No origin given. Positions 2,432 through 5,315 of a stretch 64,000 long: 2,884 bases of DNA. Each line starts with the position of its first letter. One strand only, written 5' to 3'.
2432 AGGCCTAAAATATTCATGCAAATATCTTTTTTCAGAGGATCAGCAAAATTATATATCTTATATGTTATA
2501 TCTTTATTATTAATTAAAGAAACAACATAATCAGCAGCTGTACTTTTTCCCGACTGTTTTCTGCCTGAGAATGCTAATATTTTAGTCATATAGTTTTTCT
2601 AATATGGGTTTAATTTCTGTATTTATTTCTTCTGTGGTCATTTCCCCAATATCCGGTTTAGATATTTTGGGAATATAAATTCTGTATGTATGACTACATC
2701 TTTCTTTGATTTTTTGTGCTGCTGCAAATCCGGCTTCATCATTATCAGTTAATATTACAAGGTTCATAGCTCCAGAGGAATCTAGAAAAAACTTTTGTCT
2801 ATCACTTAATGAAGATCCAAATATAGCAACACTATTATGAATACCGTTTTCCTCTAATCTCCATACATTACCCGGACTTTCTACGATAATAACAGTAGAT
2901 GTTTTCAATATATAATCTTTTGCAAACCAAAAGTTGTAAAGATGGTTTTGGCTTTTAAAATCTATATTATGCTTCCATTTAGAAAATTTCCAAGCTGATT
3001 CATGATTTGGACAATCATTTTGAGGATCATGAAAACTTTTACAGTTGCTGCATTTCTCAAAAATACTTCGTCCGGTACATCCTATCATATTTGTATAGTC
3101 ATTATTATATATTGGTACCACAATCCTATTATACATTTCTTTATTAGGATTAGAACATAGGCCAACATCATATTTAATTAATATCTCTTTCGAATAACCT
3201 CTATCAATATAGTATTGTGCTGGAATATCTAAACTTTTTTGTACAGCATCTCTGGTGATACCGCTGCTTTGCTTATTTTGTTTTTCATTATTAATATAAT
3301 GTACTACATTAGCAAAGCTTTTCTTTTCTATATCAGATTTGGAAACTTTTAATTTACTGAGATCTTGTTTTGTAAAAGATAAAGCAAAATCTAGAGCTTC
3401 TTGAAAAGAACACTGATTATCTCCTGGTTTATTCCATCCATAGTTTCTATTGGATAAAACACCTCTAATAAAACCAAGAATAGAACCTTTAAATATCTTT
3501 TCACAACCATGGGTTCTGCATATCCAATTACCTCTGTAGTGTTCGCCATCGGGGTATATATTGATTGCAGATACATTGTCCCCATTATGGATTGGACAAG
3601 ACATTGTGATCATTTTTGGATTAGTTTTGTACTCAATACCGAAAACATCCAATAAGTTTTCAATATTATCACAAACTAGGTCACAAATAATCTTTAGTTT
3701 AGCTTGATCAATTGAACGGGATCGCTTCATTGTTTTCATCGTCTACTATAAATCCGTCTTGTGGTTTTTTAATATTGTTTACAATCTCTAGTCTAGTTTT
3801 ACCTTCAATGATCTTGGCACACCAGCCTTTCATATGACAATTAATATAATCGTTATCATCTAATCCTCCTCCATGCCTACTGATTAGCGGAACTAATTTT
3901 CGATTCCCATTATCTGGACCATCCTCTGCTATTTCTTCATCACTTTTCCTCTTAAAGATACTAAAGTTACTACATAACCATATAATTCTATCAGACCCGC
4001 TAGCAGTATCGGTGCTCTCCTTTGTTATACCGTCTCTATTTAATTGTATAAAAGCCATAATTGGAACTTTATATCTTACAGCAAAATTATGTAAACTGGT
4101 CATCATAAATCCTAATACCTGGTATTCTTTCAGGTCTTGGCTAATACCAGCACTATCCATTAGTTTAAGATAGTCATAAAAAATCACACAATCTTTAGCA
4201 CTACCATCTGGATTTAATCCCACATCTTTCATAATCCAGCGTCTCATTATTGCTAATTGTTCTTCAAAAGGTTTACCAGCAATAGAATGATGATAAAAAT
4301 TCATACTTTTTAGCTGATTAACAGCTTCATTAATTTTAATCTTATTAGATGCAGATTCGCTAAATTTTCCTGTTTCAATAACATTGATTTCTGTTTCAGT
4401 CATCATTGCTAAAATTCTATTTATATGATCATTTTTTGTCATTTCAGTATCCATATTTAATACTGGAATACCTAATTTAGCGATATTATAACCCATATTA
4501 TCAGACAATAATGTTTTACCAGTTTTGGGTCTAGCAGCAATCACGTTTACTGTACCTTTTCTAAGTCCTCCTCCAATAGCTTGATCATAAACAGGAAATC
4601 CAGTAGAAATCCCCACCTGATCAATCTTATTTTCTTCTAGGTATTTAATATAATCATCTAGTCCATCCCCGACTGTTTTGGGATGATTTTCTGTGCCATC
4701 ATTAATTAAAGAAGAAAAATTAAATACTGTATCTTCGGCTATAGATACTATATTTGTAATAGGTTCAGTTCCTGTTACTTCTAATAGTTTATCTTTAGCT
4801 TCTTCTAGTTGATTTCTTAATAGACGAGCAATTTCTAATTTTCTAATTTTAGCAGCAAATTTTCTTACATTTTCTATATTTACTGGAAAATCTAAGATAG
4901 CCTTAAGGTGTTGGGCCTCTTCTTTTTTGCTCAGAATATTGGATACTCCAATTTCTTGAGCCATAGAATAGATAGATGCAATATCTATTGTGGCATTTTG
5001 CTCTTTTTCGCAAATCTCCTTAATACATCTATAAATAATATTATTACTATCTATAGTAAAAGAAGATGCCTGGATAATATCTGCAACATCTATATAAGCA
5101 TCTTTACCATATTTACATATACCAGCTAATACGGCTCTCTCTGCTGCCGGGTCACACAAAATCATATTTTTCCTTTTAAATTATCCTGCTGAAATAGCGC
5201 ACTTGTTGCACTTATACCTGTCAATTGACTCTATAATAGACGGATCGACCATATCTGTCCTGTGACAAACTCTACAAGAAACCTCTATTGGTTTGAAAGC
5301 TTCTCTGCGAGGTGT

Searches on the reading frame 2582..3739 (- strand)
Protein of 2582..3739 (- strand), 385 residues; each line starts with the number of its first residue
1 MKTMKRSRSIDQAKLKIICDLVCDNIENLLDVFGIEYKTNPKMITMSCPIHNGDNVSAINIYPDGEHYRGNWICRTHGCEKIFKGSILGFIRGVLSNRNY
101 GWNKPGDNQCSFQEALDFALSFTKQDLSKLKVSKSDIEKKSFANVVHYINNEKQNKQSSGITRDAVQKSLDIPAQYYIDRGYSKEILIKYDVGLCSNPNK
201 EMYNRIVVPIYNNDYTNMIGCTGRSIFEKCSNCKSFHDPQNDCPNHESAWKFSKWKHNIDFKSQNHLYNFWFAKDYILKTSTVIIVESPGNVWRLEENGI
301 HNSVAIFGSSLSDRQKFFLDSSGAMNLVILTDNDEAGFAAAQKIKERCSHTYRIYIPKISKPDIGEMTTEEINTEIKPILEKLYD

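Call 38: search_protein_families(library=phrogs, proteins=[window:2582-3739:-], max_evalue=0.00001)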
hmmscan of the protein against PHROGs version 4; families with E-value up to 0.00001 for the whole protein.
window:2582-3739:- (385 aa): 4 families
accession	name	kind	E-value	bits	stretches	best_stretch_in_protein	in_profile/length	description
phrog_47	-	DNA, RNA and nucleotide metabolism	2.8e-29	103.3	1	4-377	7-331/947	DNA primase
phrog_6444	-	DNA, RNA and nucleotide metabolism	5.8e-11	42.9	1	201-349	199-327/577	DNA primase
phrog_849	-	DNA, RNA and nucleotide metabolism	5.9e-07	29.8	1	282-382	240-342/435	DNA primase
phrog_239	-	DNA, RNA and nucleotide metabolism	2.1e-06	27.9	1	47-368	44-296/801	DNA primase/helicase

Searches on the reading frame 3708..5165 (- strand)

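Call 38: search_protein_families(library=phrogs, proteins=[window:3708-5165:-], max_evalue=0.00001)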
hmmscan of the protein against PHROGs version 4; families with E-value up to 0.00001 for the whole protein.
window:3708-5165:- (485 aa): 5 families
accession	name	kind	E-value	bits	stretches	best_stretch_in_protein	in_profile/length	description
phrog_19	-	DNA, RNA and nucleotide metabolism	1.2e-54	187.2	1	5-384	160-513/621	DnaB-like replicative helicase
phrog_239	-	DNA, RNA and nucleotide metabolism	2.3e-19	70.8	1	146-434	308-579/801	DNA primase/helicase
phrog_243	-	DNA, RNA and nucleotide metabolism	1.6e-15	57.8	1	178-379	12-195/273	DnaB-like replicative helicase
phrog_8337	-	DNA, RNA and nucleotide metabolism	1.1e-07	32.6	1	186-283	50-145/273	DNA repair protein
phrog_97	-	other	1.4e-07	32.1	1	183-286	47-154/506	UvsX-like recombinase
